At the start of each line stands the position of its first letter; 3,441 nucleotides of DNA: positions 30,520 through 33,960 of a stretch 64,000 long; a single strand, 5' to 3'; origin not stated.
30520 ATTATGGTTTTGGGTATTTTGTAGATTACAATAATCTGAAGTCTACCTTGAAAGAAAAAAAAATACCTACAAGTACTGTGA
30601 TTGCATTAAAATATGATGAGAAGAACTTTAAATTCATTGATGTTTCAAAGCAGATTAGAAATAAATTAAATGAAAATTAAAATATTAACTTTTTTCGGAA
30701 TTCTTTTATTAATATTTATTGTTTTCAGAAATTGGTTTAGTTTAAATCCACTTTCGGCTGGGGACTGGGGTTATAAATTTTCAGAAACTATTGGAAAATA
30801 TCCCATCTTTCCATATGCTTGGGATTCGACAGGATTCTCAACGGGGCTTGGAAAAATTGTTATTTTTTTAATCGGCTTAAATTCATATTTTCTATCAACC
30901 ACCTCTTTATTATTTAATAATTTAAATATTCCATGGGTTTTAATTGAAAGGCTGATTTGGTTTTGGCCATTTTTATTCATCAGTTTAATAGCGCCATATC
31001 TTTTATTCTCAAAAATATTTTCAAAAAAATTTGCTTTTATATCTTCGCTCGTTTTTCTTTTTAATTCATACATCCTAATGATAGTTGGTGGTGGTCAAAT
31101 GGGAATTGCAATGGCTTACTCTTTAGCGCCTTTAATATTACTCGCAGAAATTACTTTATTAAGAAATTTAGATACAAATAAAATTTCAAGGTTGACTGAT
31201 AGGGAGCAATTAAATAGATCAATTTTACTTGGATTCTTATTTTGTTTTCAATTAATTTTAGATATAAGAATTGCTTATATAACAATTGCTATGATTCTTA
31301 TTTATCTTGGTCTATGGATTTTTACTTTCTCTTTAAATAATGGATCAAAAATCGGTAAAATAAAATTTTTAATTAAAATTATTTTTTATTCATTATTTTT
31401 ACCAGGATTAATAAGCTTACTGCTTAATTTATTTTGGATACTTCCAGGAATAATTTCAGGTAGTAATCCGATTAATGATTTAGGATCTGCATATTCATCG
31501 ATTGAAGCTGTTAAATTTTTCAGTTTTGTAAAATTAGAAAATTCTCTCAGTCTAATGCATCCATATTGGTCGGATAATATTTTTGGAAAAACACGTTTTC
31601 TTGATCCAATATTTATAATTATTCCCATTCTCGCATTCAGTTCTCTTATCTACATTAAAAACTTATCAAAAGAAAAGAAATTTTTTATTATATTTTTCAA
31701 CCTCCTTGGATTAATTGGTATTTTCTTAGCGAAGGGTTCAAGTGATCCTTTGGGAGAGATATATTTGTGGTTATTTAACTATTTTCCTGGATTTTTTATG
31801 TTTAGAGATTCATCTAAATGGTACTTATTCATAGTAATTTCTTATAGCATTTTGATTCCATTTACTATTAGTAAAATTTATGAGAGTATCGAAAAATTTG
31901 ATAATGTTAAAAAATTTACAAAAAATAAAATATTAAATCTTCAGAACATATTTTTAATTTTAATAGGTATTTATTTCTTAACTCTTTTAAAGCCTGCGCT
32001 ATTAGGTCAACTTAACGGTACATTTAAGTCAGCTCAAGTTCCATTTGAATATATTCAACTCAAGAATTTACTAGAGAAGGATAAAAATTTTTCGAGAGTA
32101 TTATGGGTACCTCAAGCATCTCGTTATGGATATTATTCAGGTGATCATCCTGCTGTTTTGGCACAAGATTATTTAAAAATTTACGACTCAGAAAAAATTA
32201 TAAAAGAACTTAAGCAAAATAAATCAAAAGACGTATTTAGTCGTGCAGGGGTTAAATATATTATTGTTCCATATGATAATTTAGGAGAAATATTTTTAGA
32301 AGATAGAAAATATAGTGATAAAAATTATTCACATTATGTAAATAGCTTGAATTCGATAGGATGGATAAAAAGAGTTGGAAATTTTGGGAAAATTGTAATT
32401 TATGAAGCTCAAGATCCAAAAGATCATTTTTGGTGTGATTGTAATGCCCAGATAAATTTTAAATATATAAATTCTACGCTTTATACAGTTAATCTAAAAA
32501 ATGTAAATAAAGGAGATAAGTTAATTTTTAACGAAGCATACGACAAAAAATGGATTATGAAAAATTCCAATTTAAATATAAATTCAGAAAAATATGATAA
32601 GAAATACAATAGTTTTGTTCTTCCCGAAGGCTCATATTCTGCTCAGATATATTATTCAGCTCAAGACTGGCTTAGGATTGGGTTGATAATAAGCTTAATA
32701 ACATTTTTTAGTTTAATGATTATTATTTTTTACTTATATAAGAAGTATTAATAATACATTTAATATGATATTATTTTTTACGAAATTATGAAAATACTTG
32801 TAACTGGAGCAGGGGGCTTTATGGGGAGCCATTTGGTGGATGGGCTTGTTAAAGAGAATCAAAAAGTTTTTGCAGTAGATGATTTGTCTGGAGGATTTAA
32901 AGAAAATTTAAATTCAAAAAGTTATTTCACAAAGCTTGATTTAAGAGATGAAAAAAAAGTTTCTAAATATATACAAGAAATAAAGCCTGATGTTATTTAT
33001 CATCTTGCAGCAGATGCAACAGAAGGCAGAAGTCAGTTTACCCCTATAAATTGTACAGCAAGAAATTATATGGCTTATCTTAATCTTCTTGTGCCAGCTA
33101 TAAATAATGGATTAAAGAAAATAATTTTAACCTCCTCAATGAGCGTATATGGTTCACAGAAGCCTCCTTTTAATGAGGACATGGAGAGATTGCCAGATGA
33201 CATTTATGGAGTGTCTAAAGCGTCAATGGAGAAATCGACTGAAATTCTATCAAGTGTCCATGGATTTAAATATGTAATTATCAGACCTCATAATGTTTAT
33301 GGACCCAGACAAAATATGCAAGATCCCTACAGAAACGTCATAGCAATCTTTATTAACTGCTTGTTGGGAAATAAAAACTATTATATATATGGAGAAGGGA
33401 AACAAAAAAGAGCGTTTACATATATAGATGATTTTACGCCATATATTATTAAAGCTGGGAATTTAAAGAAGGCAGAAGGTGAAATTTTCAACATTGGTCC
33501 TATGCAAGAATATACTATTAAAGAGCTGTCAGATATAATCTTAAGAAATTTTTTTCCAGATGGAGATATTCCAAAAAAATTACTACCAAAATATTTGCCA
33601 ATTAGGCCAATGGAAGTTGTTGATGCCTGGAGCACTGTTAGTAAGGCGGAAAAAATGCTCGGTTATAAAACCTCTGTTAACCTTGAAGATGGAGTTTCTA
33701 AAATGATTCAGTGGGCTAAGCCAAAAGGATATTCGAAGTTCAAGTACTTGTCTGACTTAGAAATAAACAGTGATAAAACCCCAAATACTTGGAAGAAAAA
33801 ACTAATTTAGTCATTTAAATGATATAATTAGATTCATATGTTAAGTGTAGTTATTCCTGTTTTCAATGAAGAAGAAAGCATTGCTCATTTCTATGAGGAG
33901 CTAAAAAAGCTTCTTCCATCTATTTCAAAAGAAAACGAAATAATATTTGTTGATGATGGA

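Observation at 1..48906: A 49-kb, about 45-gene unidirectional glycosylation island built around roughly nine GT-C-like membrane transferases and several polyprenol-P sugar synthases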

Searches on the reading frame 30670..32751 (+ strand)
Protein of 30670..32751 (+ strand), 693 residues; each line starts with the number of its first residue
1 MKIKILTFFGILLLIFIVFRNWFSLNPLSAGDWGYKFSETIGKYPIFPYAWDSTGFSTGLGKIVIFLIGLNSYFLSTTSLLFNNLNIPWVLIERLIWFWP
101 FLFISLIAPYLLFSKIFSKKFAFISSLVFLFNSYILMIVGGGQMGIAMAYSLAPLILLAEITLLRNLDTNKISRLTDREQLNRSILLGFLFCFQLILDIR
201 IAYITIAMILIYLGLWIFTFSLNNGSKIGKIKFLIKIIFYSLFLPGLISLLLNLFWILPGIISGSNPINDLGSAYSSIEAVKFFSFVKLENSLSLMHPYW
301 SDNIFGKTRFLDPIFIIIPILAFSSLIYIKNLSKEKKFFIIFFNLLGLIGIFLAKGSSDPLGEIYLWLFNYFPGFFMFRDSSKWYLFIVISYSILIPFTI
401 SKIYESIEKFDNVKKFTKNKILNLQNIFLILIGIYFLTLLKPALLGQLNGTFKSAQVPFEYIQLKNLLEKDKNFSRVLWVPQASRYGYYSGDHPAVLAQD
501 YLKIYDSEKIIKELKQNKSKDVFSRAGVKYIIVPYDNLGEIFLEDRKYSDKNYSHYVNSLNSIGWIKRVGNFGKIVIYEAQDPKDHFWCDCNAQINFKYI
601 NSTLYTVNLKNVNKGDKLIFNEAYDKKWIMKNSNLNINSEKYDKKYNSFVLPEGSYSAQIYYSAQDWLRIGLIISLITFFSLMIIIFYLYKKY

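Call 5: search_protein_families(library=pfam, proteins=[window:30670-32751:+], max_evalue=0.01)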
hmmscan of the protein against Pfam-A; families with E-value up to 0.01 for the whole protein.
window:30670-32751:+ (693 aa): 0 families

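Call 12: search_protein_families(library=ncbifam, proteins=[window:30670-32751:+], max_evalue=1)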
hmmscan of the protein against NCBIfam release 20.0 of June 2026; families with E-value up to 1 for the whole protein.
window:30670-32751:+ (693 aa): 1 family
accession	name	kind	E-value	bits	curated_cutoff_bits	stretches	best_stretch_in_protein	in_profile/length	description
NF053599.1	transp_MmpA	equivalog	6.1e-06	25.1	210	1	340-496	276-415/543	MmpA family trehalose lipid delivery protein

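Call 13: search_protein_families(library=pfam, proteins=[window:30670-32751:+], max_evalue=10)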
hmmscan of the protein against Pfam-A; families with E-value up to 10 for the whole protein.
window:30670-32751:+ (693 aa): 0 families

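Call 15: find_homologous_proteins(query=window:30670-32751:+)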
Query window:30670-32751:+ (693 aa): 249 proteins with E <= 0.001 among 8000 candidates; the best 120 are listed.
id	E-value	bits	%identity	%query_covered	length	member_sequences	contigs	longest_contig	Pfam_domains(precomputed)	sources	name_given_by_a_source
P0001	0.0e+0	1520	100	100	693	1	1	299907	-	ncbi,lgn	-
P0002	8.2e-204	697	49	97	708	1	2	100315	-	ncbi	-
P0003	1.4e-201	690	48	97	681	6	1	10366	-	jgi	-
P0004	4.5e-201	688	49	98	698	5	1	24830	-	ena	-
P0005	1.1e-200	687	49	99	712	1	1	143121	-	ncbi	-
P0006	9.0e-195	667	47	98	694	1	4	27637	-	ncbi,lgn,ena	-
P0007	1.2e-193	664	48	97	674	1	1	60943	-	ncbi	-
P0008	6.7e-188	645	46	97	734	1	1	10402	-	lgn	-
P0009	3.2e-186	639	47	95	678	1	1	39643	-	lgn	-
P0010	1.3e-183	631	45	97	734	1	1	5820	-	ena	-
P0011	1.5e-182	627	44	97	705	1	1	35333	-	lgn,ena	-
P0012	1.8e-181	623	46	97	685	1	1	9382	-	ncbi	-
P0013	3.7e-181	622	43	97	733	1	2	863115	-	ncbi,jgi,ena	-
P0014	6.2e-181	622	45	98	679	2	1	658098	-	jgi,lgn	jgi:hypothetical protein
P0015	2.6e-178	613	43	98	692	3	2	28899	-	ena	-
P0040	4.8e-161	556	44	99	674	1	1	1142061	-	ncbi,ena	-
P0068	6.8e-148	512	39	98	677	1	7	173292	PF11847.14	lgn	-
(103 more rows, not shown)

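Call 17: search_solved_structures(query=A1, max_evalue=10, show_alignments=2)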
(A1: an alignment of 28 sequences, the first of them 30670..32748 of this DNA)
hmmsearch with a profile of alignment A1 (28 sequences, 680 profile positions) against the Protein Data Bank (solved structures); distinct sequences matched with E-value up to 10: 1.
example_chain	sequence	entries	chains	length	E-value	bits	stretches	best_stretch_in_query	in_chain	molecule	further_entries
7yta_A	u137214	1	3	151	2.1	9.9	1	523-614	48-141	AGDP3 AGD1-2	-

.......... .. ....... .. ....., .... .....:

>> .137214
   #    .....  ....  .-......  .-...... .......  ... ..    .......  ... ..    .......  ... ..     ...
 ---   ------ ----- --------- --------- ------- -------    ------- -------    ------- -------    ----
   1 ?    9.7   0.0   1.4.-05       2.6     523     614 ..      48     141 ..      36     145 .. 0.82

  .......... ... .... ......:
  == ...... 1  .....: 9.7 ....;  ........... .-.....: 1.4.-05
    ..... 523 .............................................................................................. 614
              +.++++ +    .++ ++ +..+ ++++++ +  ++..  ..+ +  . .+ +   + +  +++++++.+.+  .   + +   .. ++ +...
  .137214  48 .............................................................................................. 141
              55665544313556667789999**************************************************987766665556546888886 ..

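Call 29: find_encoding_contigs(protein=P0001, flank=10000, max_places=3)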
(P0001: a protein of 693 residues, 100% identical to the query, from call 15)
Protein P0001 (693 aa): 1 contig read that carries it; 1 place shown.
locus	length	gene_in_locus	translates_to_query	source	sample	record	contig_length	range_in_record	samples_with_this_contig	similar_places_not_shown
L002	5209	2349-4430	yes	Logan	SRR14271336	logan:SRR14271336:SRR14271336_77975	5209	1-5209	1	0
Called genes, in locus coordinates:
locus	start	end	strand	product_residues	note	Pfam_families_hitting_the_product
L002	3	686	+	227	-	?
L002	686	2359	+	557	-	-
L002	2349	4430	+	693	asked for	-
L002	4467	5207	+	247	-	?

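Call 30: find_related_loci(query=A1, collection=genome_contigs, flank=10000)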
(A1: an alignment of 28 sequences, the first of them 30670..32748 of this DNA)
Query A1 (693 aa) in genome_contigs; peptide patterns used: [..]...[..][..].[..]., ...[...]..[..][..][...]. (x = any residue, [..] = any of these).
241 stretches matched a pattern; 189 encode a relative of the query (tblastn E <= 1e-3); the best 80 are kept; 80 distinct loci.
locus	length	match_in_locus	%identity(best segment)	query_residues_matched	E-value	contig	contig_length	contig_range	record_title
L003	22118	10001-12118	48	2-688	0e+0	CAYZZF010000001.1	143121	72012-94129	MAG TPA_asm: uncultured Gammaproteobacteria bacterium isolate SRP093762_co1_95 genome assembly, contig: NODE_60_length_1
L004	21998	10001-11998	44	3-678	0e+0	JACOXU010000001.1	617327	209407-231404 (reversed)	MAG: Candidatus Levyibacteriota bacterium isolate NC_groundwater_161_Ag_S-0.1um_37_19 S4_GD2017_2_S1_scaffold_10, whole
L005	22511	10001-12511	43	1-693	2e-175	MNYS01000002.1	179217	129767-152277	MAG: Candidatus Levybacteria bacterium CG2_30_37_29 cg2_3.0_scaffold_8_c, whole genome shotgun sequence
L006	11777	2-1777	48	97-686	1e-168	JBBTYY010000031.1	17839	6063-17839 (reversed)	MAG: Patescibacteria group bacterium isolate H52-bin050_1 H52_bin050_1_000000000031, whole genome shotgun sequence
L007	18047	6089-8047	40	23-691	9e-168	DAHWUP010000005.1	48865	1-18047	MAG TPA_asm: Candidatus Levyibacteriota bacterium isolate clean1537 NODE_5_length_48865_cov_5.968353, whole genome shotg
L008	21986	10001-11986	42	4-687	4e-166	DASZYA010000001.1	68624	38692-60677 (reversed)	MAG TPA_asm: Patescibacteria group bacterium isolate SMAG_U6198 k141_435559, whole genome shotgun sequence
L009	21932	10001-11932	42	8-673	3e-164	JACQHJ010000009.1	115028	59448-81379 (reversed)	MAG: Candidatus Levyibacteriota bacterium isolate NC_groundwater_1096_Ag_S2p5_37_166 S_2p5_S6_coassembly_k141_5103421, w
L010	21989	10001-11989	42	1-674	1e-163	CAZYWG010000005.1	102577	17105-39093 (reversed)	MAG TPA_asm: uncultured Gammaproteobacteria bacterium isolate SRP200132_co1_187 genome assembly, contig: NODE_214_length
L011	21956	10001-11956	40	11-686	2e-163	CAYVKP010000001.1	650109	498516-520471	MAG TPA_asm: uncultured Gammaproteobacteria bacterium isolate SRP200132_co1_547 genome assembly, contig: NODE_2_length_6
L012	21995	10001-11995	44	1-689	3e-162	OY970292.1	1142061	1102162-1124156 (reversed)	MAG: Candidatus Levybacteria bacterium isolate MFD01916.bin.c.8 genome assembly, chromosome: 1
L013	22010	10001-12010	40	2-683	2e-162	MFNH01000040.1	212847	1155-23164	MAG: Candidatus Levybacteria bacterium RBG_16_35_11 RBG_16_scaffold_309, whole genome shotgun sequence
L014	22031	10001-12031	41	15-682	4e-161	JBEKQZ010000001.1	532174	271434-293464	MAG: Candidatus Levyibacteriota bacterium isolate SPRUCE 49 SPRUCE_49_1, whole genome shotgun sequence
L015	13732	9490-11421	42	14-678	8e-161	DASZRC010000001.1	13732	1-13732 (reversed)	MAG TPA_asm: Patescibacteria group bacterium isolate SMAG_U6014 k141_409748, whole genome shotgun sequence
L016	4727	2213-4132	42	20-689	2e-162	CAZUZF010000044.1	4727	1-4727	MAG TPA_asm: uncultured Gammaproteobacteria bacterium isolate binchicken_co38_1268 genome assembly, contig: NODE_37849_l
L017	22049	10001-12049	43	5-683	1e-155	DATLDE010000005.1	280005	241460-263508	MAG TPA_asm: Candidatus Limnocylindrales bacterium isolate SMAG_U14342 k141_4103404, whole genome shotgun sequence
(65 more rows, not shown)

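Call 37: predict_structure(alignment_id=A1)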
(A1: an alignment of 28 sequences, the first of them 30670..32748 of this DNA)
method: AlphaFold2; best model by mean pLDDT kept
length: 693 residues; sequences in the alignment: 28
mean_pLDDT: 86.7   pTM: 0.88
mean pLDDT of the five models: 86.7, 85.0, 84.5, 83.4, 83.0
residues with pLDDT >= 90: 373; 70-90: 246; 50-70: 63; < 50: 11
segments of 3 or more residues with pLDDT < 50: 54-57, 171-173
pLDDT, mean of each block of 10 residues (from residue 1): 83 94 85 82 86 58 78 90 94 93 96 95 94 87 90 97 79 63 93 93 96 90 64 89 95 90 76 62 72 64 51 80 95 93 96 88 89 85 92 97 90 61 84 89 85 91 94 92 88 87 84 88 93 90 81 93 93 94 92 91 94 94 92 93 92 95 93 94 87 68
secondary structure, 60 per line:
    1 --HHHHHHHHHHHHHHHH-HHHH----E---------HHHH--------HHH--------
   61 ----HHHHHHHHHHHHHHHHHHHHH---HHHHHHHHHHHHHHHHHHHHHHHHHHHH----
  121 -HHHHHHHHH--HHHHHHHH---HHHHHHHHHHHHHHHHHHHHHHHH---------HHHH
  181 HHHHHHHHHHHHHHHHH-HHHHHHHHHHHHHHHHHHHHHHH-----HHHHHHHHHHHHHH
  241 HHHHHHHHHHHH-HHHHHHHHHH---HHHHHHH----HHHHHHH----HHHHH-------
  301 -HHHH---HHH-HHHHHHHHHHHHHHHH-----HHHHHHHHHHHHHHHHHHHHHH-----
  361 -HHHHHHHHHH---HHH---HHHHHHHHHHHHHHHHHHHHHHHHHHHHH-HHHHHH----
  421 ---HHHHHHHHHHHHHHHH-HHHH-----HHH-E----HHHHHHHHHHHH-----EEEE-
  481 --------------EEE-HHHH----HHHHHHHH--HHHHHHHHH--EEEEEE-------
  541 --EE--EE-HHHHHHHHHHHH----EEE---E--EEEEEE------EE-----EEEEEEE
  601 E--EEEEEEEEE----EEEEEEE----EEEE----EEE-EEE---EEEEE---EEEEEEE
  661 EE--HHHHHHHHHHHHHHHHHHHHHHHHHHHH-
elements in order (helices of 4 or more, strands of 3 or more residues): H3-18 H20-23 H38-41 H65-85 H89-116 H122-130 H133-140 H144-167 H177-197 H199-221 H227-252 H254-263 H267-273 H278-284 H289-293 H302-305 H313-328 H334-355 H362-371 H381-409 H411-416 H424-439 H441-444 H459-470 E476-479 E495-497 H499-502 H507-514 H517-525 E528-533 H550-561 E566-568 E575-580 E594-601 E604-612 E617-623 E628-631 E636-638 E640-642 E646-650 E654-662 H665-692

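Call 72: find_encoding_contigs(protein=P0040, flank=10000, max_places=2)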
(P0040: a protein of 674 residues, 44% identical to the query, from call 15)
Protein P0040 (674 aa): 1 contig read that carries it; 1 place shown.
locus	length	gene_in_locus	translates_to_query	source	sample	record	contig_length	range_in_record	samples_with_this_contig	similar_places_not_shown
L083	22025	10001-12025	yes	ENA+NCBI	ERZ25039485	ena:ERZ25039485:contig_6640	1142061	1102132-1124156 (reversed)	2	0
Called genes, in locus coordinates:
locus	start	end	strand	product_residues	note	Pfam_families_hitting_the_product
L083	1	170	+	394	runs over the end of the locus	PF13173:AAA_14, PF13401:AAA_22 (faint), PF13635:DUF4143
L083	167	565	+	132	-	PF00534:Glycos_transf_1, PF13692:Glyco_trans_1_4, PF20706:GT4-conflict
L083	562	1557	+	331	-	PF00535:Glycos_transf_2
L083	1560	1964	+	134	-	PF00908:dTDP_sugar_isom (weak), PF05523:FdtA, PF14667:Polysacc_synt_C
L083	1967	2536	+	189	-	PF25084:LbH_EIF2B, PF25087:GMPPB_C (faint), PF00132:Hexapep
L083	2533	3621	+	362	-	PF00266:Aminotran_5 (weak), PF01041:DegT_DnrJ_EryC1, PF00155:Aminotran_1_2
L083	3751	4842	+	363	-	PF02350:Epimerase_2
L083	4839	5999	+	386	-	PF00534:Glycos_transf_1, PF13692:Glyco_trans_1_4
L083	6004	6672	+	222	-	PF13489:Methyltransf_23, PF07021:MetW, PF13847:Methyltransf_31, PF08241:Methyltransf_11, PF08242:Methyltransf_12, PF13649:Methyltransf_25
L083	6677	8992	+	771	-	-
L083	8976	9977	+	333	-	-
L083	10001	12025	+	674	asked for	-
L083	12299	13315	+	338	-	PF00535:Glycos_transf_2, PF10111:Glyco_tranf_2_2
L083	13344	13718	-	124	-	PF05635:23S_rRNA_IVP, PF22296:bAvd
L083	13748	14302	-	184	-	PF01864:CarS-like, PF01148:CTP_transf_1 (weak)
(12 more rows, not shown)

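Call 86: fold_search(model_id=the predicted structure, library=pdb)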
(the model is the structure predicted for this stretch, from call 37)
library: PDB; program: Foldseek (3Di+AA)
matches with E <= 10: 398; with E <= 0.001: 12
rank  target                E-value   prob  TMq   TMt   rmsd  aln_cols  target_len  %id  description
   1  6w98_A                1.3e-06  1.00  0.52  0.29  19.1       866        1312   10  Single-Particle Cryo-EM Structure of Arabinofuranosyltransferase AftD from Mycobacteria (released 2020-05-13)
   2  6wby                  7.3e-06  1.00  0.50  0.30  19.1       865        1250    9  Single-Particle Cryo-EM Structure of Arabinofuranosyltransferase AftD from Mycobacteria, Mutant R1389S Class 2 (released 2020-05-13)
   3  8age_A                1.0e-05  1.00  0.46  0.49  11.4       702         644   13  Structure of yeast oligosaccharylransferase complex with acceptor peptide bound (released 2022-12-07)
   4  6wbx                  4.0e-05  1.00  0.42  0.25  20.9       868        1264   10  Single-Particle Cryo-EM Structure of Arabinofuranosyltransferase AftD from Mycobacteria, Mutant R1389S Class 1 (released 2020-05-13)
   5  8agc_A                4.5e-05  1.00  0.45  0.45  14.0       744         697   11  Structure of yeast oligosaccharylransferase complex with lipid-linked oligosaccharide and non-acceptor peptide bound (released 2022-12-07)
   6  6s7t_A                6.1e-05  1.00  0.42  0.41  16.0       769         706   10  Cryo-EM structure of human oligosaccharyltransferase complex OST-B (released 2019-12-18)
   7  8agb_A                8.3e-05  1.00  0.43  0.45  12.9       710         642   13  Structure of yeast oligosaccharylransferase complex with lipid-linked oligosaccharide bound (released 2022-12-07)
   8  7e9s_A                2.1e-04  1.00  0.45  0.37  11.2       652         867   12  Archaeal oligosaccharyltransferase AglB from Archaeoglobus fulgidus in complex with an inhibitory peptide and a dolich (released 2021-09-08)
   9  5gmy_A                2.6e-04  1.00  0.44  0.37  11.9       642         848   12  Crystal structure of the Archaeoglobus fulgidus oligosaccharyltransferase (O29867_ARCFU) tethered with an acceptor pep (released 2017-02-01)
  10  6ftg_5                3.0e-04  1.00  0.46  0.49  13.7       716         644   11  Subtomogram average of OST-containing ribosome-translocon complexes from canine rough microsomal membranes (released 2018-03-21)
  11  7zlg_A                3.8e-04  1.00  0.31  0.32  11.8       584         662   13  Cryo-EM structure of C-mannosyltransferase CeDPY19, in complex with acceptor peptide and bound to CMT2-Fab and anti-Fa (released 2023-01-11)
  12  3waj                  5.3e-04  1.00  0.41  0.36  15.0       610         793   14  Crystal structure of the Archaeoglobus fulgidus oligosaccharyltransferase (O29867_ARCFU) complex with Zn and sulfate (released 2013-10-30)
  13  5f15                  3.4e-03  1.00  0.38  0.47  13.4       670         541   10  Crystal Structure of ArnT from Cupriavidus metallidurans bound to Undecaprenyl phosphate (released 2016-02-17)
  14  8if8_C                3.6e-03  1.00  0.38  0.42   9.8       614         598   12  Arabinosyltransferase AftA (released 2023-05-31)
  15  5ezm                  7.5e-03  1.00  0.41  0.51  12.0       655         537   10  Crystal Structure of ArnT from Cupriavidus metallidurans in the apo state (released 2016-02-17)
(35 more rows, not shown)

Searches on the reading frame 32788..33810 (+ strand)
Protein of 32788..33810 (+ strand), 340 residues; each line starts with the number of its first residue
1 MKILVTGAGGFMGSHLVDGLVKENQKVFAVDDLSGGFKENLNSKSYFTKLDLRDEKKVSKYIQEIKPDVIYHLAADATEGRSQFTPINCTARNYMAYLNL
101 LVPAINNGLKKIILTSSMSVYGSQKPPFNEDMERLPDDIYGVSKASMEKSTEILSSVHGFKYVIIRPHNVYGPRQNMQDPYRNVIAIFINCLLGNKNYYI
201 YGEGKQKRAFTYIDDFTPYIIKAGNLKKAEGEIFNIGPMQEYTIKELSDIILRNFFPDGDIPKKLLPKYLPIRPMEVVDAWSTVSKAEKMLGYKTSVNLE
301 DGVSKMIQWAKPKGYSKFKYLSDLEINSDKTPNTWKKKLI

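Call 5: search_protein_families(library=pfam, proteins=[window:32788-33810:+], max_evalue=0.01)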
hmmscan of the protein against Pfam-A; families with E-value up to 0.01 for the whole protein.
window:32788-33810:+ (340 aa): 8 families
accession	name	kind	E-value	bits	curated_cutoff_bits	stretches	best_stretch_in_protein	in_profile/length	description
PF01370.27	Epimerase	-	2e-49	168.6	20.9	1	3-237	1-240/240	NAD dependent epimerase/dehydratase family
PF16363.11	GDP_Man_Dehyd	-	8.9e-46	157.3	27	1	4-306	1-332/332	GDP-mannose 4,6 dehydratase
PF01073.25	3Beta_HSD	-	1.1e-16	61.2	22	1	4-221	1-226/280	3-beta hydroxysteroid dehydrogenase/isomerase family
PF04321.23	RmlD_sub_bind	-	2e-16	60.4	27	1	1-175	1-156/287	RmlD substrate binding domain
PF02719.21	Polysacc_synt_2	-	6.9e-12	45.6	20.2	1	3-250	1-242/293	Polysaccharide biosynthesis protein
PF13460.12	NAD_binding_10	-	4.1e-09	37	27.2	1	7-169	1-145/184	NAD(P)H-binding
PF07993.18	NAD_binding_4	-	2e-06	27.6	20.1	0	5-27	1-23/258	Male sterility protein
PF00106.31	adh_short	-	0.00053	20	26.6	1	3-66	3-72/195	short chain dehydrogenase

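Call 34: search_protein_families(library=ncbifam, proteins=[window:32788-33810:+], max_evalue=0.00001)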
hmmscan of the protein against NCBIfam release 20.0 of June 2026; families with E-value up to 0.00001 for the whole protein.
window:32788-33810:+ (340 aa): 25 families
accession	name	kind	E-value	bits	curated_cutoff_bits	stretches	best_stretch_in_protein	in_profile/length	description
TIGR01179.1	galE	equivalog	1.2e-36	126.2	262.3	1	2-311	1-326/332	UDP-glucose 4-epimerase GalE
TIGR04180.1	EDH_00030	hypoth_equivalog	8.8e-32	110.3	475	1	3-295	1-294/297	NAD-dependent 4,6-dehydratase LegB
TIGR01181.1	dTDP_gluc_dehyt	equivalog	1.5e-31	109.6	365.1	1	2-310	1-311/321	dTDP-glucose 4,6-dehydratase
TIGR02197.1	heptose_epim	equivalog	4.1e-29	101.7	274.6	1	3-311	1-314/316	ADP-glyceromanno-heptose 6-epimerase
NF011728.1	PRK15181.1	equivalog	5.1e-25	88.2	760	1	3-312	18-339/348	Vi polysaccharide biosynthesis UDP-N-acetylglucosaminuronic acid C-4 epimerase TviC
NF008872.0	PRK11908.1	equivalog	2.5e-20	72.8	294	1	1-253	2-269/349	bifunctional UDP-4-keto-pentose/UDP-xylose synthase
NF007490.0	PRK10084.1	subfamily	5e-20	71.8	649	2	1-97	1-104/361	dTDP-glucose 4,6-dehydratase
NF047922.1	GDPFucSynFcl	equivalog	2.6e-19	69.8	500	1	2-309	4-300/308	GDP-L-fucose synthase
NF005998.1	PRK08125.1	equivalog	1.1e-18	67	777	1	2-256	317-586/649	bifunctional UDP-4-amino-4-deoxy-L-arabinose formyltransferase/UDP-glucuronic acid oxidase ArnA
NF007582.0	PRK10217.1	equivalog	5.7e-18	65.1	698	1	2-310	3-331/355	dTDP-glucose 4,6-dehydratase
TIGR02622.1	CDP_4_6_dhtase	equivalog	1.9e-16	60.1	278.45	1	2-313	6-333/352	CDP-glucose 4,6-dehydratase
TIGR03466.1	HpnA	hypoth_equivalog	3.3e-16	59.1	367.65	1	1-189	1-189/327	hopanoid-associated sugar epimerase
NF007956.0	PRK10675.1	subfamily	1.7e-15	57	394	1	1-316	1-337/338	UDP-glucose 4-epimerase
TIGR01214.1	rmlD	equivalog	7.1e-15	54.8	224.05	1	2-188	1-163/285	dTDP-4-dehydrorhamnose reductase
NF008360.0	PRK11150.1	equivalog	6e-14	51.9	452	1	3-309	2-305/310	ADP-glyceromanno-heptose 6-epimerase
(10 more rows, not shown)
